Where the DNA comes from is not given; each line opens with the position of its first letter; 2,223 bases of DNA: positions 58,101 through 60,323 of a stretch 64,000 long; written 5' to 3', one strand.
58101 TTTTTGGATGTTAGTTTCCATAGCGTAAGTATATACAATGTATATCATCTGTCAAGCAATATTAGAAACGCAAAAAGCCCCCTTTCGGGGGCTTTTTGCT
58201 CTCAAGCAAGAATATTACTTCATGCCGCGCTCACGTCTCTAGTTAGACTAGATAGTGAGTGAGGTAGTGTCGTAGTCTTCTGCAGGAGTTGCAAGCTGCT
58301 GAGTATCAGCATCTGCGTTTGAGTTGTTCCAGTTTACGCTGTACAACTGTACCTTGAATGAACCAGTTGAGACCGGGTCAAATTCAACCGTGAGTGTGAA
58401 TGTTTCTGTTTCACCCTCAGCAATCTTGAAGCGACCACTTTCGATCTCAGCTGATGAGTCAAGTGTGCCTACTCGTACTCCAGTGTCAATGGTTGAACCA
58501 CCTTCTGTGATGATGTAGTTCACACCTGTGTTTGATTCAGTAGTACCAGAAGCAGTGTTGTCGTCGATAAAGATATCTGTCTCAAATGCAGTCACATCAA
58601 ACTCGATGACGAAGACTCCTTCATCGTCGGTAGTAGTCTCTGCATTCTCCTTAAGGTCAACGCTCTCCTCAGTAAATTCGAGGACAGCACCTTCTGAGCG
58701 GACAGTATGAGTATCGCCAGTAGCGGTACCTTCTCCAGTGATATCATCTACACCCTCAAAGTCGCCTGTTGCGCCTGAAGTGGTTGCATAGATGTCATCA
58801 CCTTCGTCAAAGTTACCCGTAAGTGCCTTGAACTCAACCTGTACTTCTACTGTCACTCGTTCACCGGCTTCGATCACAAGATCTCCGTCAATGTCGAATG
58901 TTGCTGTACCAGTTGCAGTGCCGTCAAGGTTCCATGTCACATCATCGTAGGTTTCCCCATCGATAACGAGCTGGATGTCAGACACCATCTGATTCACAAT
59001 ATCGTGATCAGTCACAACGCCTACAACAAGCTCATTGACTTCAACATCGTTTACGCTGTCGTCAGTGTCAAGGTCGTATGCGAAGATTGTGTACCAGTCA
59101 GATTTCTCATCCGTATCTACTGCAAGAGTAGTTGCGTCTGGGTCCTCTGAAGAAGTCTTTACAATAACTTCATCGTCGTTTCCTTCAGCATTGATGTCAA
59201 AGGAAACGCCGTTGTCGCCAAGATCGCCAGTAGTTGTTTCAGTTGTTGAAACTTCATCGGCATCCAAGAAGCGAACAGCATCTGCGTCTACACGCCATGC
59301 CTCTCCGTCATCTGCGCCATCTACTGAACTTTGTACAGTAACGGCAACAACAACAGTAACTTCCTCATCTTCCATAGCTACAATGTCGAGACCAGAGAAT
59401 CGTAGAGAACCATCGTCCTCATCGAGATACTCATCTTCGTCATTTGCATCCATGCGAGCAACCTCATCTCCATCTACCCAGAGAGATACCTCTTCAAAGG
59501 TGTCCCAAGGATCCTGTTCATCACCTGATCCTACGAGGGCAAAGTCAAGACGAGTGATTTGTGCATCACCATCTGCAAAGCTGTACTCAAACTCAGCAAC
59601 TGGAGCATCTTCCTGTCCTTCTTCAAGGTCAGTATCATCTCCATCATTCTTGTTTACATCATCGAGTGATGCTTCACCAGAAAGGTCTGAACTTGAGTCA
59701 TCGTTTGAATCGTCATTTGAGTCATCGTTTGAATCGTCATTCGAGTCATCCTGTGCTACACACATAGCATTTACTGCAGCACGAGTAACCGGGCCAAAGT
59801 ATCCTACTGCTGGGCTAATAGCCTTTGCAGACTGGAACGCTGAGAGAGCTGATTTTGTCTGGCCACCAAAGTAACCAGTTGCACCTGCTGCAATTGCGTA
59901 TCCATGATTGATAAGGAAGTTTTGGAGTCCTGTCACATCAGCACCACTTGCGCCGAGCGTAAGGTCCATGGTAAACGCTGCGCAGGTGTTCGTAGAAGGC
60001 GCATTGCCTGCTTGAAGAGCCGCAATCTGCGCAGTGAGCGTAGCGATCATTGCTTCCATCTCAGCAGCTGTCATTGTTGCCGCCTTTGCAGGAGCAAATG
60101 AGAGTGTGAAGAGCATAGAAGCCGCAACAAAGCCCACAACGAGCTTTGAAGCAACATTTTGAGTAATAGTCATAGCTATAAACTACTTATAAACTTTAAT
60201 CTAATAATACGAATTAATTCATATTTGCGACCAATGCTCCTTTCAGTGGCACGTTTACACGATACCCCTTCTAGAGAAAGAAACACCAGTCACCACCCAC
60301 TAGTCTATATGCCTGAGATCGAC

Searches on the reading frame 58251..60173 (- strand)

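Call 107: search_protein_families(library=pfam, proteins=[window:58251-60173:-], max_evalue=0.001)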
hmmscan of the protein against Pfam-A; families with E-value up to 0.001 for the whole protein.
window:58251-60173:- (641 aa): 1 family
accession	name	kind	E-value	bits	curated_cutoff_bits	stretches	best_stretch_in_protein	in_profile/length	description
PF01471.23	PG_binding_1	-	8.2e-10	39.2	23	1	76-117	1-41/57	Putative peptidoglycan binding domain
